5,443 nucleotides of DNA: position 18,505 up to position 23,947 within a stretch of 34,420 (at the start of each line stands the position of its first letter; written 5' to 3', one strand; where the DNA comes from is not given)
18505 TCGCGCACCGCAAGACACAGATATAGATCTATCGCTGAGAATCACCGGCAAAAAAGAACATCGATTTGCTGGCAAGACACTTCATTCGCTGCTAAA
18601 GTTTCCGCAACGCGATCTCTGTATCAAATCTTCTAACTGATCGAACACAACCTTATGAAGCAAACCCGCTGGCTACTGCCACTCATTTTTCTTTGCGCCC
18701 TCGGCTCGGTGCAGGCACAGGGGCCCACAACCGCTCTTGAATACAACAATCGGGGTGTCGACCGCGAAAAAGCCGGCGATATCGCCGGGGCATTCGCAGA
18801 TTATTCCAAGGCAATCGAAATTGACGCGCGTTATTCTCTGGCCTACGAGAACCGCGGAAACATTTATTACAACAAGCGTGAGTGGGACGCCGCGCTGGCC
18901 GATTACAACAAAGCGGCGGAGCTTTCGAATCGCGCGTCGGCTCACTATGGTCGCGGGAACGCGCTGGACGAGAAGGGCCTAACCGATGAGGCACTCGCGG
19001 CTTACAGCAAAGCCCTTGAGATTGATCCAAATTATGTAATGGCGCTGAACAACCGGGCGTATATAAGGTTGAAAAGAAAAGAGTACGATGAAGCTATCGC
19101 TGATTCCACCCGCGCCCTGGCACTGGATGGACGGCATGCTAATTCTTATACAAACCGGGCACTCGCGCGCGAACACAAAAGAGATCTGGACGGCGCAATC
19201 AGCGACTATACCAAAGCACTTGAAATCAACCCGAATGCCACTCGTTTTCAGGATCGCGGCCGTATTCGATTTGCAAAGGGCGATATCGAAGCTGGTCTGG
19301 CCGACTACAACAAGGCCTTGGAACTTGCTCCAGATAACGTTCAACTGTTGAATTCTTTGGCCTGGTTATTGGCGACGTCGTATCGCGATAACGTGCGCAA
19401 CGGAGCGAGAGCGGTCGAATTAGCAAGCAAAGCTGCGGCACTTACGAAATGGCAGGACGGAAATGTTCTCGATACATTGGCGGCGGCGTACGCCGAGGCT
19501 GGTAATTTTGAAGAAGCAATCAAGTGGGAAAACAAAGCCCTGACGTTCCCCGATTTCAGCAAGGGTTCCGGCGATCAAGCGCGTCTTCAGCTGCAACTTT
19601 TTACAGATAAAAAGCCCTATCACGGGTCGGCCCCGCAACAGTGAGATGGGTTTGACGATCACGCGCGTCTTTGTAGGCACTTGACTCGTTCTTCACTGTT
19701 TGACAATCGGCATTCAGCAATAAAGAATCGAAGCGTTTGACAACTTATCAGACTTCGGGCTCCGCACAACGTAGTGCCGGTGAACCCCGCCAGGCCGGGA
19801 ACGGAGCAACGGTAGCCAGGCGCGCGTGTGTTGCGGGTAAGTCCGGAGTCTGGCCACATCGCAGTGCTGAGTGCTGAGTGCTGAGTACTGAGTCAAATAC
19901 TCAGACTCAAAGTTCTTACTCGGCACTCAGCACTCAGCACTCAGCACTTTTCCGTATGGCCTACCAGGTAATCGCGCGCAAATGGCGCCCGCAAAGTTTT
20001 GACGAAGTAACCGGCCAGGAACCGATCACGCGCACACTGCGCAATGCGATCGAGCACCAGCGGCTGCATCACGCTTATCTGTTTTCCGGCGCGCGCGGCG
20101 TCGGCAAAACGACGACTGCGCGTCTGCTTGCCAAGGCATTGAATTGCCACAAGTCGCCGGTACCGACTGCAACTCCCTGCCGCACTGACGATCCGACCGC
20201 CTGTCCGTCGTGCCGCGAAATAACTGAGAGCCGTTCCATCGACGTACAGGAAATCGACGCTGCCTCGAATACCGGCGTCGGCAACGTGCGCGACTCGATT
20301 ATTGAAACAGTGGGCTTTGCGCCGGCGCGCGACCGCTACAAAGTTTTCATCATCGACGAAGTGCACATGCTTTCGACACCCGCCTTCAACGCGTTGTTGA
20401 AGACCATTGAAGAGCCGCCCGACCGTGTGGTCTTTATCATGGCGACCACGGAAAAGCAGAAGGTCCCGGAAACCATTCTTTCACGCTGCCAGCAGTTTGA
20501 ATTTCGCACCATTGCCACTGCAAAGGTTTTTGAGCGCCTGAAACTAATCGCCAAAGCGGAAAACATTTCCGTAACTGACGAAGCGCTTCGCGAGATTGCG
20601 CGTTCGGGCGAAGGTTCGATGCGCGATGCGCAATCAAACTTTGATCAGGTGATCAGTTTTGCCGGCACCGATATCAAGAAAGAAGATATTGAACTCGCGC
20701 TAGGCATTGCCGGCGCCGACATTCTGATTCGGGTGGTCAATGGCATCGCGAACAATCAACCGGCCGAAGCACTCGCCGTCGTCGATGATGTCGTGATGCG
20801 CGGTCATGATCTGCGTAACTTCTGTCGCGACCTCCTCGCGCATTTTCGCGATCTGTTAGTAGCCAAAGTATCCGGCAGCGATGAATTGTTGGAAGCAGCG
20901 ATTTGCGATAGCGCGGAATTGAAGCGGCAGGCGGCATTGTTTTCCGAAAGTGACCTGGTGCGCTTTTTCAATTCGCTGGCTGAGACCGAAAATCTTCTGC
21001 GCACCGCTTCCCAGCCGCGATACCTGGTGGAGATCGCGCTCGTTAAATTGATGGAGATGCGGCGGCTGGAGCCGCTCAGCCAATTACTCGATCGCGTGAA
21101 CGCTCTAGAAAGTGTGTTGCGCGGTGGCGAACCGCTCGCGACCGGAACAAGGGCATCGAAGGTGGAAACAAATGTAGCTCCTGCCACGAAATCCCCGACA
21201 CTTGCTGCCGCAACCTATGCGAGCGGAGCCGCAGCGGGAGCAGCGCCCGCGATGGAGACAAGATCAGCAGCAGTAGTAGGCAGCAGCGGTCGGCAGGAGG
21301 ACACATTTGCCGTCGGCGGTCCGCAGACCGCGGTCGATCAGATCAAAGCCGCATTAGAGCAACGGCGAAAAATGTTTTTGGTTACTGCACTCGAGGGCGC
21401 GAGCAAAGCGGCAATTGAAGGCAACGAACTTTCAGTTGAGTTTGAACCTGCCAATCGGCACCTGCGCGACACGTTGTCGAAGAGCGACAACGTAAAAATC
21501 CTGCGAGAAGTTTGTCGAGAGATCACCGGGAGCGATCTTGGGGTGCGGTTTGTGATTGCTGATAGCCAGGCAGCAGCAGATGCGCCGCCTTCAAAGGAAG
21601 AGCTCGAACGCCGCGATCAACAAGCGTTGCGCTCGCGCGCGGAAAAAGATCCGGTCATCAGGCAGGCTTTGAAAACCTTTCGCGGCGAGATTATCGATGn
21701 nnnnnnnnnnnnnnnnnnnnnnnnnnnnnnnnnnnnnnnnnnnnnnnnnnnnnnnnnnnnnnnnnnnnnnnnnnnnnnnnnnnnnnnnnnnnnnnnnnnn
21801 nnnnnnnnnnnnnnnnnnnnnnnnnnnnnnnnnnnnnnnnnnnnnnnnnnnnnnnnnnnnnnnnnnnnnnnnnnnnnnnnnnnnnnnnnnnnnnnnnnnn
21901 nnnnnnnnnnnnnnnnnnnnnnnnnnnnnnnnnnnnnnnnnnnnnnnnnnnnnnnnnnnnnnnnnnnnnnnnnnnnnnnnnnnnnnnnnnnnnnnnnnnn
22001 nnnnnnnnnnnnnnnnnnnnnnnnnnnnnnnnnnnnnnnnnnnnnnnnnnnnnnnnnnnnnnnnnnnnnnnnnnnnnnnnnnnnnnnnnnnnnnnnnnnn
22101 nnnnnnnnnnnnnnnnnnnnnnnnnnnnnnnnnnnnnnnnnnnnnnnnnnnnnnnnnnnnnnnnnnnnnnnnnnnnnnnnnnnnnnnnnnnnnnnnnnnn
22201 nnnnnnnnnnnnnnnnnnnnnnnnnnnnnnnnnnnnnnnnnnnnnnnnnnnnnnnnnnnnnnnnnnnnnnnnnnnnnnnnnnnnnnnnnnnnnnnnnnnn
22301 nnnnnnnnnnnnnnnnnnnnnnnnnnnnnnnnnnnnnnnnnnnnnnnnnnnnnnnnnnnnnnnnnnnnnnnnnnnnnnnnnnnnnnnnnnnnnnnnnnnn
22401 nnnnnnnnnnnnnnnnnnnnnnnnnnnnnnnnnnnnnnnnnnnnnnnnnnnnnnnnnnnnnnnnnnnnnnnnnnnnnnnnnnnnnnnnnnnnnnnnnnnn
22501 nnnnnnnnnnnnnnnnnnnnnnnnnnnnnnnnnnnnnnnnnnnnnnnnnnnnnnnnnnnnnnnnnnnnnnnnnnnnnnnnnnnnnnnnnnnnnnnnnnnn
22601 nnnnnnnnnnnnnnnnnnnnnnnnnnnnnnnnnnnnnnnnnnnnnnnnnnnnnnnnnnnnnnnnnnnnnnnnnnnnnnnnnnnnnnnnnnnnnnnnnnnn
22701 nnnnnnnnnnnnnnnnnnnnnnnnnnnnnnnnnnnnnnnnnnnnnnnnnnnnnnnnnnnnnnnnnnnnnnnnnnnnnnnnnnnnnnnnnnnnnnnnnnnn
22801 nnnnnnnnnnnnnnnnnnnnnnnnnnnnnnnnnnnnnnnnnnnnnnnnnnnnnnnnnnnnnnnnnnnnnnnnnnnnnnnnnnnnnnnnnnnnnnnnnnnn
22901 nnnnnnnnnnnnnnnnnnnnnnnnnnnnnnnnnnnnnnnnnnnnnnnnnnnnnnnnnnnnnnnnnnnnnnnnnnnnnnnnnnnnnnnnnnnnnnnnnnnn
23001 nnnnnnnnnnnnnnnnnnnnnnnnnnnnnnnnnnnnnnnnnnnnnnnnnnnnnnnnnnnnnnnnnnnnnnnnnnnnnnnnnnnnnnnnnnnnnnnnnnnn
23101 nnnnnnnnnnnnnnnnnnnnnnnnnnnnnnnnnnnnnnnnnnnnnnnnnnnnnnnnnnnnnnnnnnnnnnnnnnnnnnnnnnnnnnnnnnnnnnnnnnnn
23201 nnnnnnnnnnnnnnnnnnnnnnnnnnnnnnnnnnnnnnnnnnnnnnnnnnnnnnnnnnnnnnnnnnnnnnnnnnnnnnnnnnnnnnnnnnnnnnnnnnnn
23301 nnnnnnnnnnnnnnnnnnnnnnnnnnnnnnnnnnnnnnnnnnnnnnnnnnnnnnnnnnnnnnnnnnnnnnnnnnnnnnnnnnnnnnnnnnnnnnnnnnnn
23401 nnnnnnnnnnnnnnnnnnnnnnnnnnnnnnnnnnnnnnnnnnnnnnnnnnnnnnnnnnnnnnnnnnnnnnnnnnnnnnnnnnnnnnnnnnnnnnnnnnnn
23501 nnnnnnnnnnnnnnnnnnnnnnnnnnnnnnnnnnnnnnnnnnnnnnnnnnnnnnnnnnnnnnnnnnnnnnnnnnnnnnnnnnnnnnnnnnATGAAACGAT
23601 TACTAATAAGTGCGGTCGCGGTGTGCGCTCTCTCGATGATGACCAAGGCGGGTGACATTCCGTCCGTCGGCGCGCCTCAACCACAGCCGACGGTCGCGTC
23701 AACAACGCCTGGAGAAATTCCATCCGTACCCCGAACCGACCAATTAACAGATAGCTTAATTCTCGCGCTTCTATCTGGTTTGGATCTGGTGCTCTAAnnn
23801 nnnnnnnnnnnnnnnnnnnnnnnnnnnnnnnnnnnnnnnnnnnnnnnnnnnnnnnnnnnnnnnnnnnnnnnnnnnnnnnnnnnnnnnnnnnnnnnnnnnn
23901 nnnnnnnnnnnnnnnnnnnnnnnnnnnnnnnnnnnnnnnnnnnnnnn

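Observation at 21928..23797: TPR-like + HTH regulator transcribed divergently from a small signal-peptide-bearing peptide: possible peptide-sensing cassette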

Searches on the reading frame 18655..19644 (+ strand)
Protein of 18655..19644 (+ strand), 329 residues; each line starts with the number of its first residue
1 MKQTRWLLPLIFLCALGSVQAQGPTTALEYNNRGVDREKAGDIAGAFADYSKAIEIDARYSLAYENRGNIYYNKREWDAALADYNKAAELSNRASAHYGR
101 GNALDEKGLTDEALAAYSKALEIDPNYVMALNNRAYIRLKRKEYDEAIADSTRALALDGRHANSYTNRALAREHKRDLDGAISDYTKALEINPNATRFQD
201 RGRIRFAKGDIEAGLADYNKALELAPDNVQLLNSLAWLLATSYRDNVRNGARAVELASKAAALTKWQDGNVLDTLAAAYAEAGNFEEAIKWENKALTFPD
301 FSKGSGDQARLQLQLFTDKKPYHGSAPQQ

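Call 3: search_protein_families(library=pfam, proteins=[window:18655-19644:+], max_evalue=1)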
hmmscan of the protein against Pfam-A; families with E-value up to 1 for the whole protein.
window:18655-19644:+ (329 aa): 27 families (the best 25 are shown)
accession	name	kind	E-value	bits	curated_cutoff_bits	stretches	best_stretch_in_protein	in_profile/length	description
PF00515.34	TPR_1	-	2.8e-43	144.4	27.8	7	94-127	1-34/34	Tetratricopeptide repeat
PF07719.23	TPR_2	-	1.9e-34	115.3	27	7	94-127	1-34/34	Tetratricopeptide repeat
PF13414.12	TPR_11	-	5.2e-31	106.5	26.8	6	101-137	1-37/42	TPR repeat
PF13181.12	TPR_8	-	2.7e-25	86.8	25.7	5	94-127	1-34/34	Tetratricopeptide repeat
PF13431.12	TPR_17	-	4.3e-24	83.2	24.4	4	116-149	1-34/34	Tetratricopeptide repeat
PF13424.12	TPR_12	-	1.2e-19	70.7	30.1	5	130-191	5-74/77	Tetratricopeptide repeat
PF13432.12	TPR_16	-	7.4e-19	68.3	32.7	6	67-127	3-64/65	Tetratricopeptide repeat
PF13371.12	TPR_9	-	2.1e-14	53.7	35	2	139-196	6-63/73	Tetratricopeptide repeat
PF13428.12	TPR_14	-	3.3e-11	43.2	23.5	3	96-136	3-43/44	Tetratricopeptide repeat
PF14559.12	TPR_19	-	1.3e-10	41.9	25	2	108-149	5-46/68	Tetratricopeptide repeat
PF23914.1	TPR_CcmH_CycH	-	1.3e-06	28.8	42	1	202-290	57-142/158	Cytochrome c-type biogenesis protein H TPR domain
PF13174.12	TPR_6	-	2.7e-05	24.9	26.3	0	96-126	2-32/33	Tetratricopeptide repeat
PF13429.12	TPR_15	-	0.00025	21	26.2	1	190-293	141-238/280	Tetratricopeptide repeat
PF01239.28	PPTA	-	0.00027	20.9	29.5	0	214-240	4-30/32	Protein prenyltransferase alpha subunit repeat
PF12968.13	DUF3856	-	0.00097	19.6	27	1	235-298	17-84/143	Domain of Unknown Function (DUF3856)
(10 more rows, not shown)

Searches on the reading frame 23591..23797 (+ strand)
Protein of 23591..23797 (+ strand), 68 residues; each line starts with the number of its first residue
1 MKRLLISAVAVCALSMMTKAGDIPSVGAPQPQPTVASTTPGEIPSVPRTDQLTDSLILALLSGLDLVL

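Call 3: search_protein_families(library=pfam, proteins=[window:23591-23797:+], max_evalue=1)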
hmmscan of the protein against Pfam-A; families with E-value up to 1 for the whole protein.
window:23591-23797:+ (68 aa): 0 families

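Call 4: search_protein_families(library=ncbifam, proteins=[window:23591-23797:+], max_evalue=1)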
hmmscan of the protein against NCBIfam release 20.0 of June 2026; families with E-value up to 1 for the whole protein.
window:23591-23797:+ (68 aa): 0 families

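Call 31: search_protein_families(library=ncbifam, alignment_id=A3, max_evalue=10)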
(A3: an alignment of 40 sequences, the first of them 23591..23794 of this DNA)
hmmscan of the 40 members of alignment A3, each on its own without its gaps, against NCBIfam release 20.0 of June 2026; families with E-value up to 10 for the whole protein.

A. member 1, window:23591-23794:+ (68 aa): 0 families

B. families by the number of members that match (of 40 scanned): 15 families
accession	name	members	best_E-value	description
NF033490.1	small_SPW0924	3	0.032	SPW_0924 family protein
NF033636.1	acid_shock_Asr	3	0.21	acid resistance repetitive basic protein Asr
TIGR04429.1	Phr_nterm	2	0.037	Phr family secreted Rap phosphatase inhibitor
NF053819.1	EF0750_LPXTG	2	0.37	EF2685/EF0750 family sortase-dependent surface protein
NF033879.1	smalltalk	2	9.3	smalltalk protein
NF053838.1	hit_Bd0108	1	0.022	predatory lifecycle switch protein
NF038040.1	phero_PhrK_fam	1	0.048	PhrK family phosphatase-inhibitory pheromone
NF047882.1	PA0050_fam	1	0.085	PA0050 family protein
TIGR02031.1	BchD-ChlD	1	0.088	magnesium chelatase ATPase subunit D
NF038083.1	CU044_5270_fam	1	0.096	CU044_5270 family protein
NF007470.1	PRK10051.1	1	0.11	curli major subunit CsgA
NF009236.0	PRK12586.1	1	0.15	Na+/H+ antiporter subunit G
NF051455.1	Rv0901_ArfC_N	1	0.19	channel accessory protein ArfC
NF040983.1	BimA_second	1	1.6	trimeric autotransporter actin-nucleating factor BimA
TIGR02532.1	IV_pilin_GFxxxE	1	5.7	prepilin-type N-terminal cleavage/methylation domain-containing protein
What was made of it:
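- On C-terminal sorting-signal proteins (PEP-CTERM, IPTL-CTERM, GlyGly-CTERM etc.): No such NCBIfam model was hit by any of 40 peptides at E up to 10 (call 31).
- Tried and rejected: Pfam and NCBIfam found no family for the peptide; only insignificant Phr_nterm/PhrK hits (E 0.04) that come from the signal peptide (calls 3, 4, 31).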

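Call 32: find_homologous_proteins(query=A3, max_evalue=0.001)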
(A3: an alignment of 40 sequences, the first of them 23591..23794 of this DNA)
Query A3 (40 sequences) (68 aa, profile of the alignment): 686 proteins with E <= 0.001 among 3403 candidates; the best 120 are listed.
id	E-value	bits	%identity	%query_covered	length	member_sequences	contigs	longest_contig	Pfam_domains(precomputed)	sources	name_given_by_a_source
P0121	3.8e-27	112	44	99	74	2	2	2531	-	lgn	-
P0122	8.0e-26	108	46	91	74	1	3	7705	-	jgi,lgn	jgi:hypothetical protein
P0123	8.2e-26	108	45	100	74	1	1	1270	-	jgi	jgi:hypothetical protein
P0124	1.1e-25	107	36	100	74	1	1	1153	-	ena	-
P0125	1.2e-25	107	38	87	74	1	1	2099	-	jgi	jgi:opacity protein-like surface antigen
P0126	1.3e-25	107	35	84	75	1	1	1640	-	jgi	jgi:hypothetical protein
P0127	1.8e-25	107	37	84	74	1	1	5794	-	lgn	-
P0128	1.8e-25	107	35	91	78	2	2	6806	-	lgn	-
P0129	1.9e-25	107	47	99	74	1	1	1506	-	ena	-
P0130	2.1e-25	107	40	99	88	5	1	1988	-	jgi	-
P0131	2.5e-25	106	32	91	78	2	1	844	-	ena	-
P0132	2.5e-25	106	48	99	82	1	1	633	-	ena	-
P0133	2.6e-25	106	36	87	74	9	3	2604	-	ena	-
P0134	2.8e-25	106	38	99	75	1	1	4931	-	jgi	jgi:hypothetical protein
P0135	3.2e-25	106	41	99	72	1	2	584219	-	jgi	-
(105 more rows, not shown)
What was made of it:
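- Checked: At least 686 relatives exist in the protein database, all unnamed (call 32).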
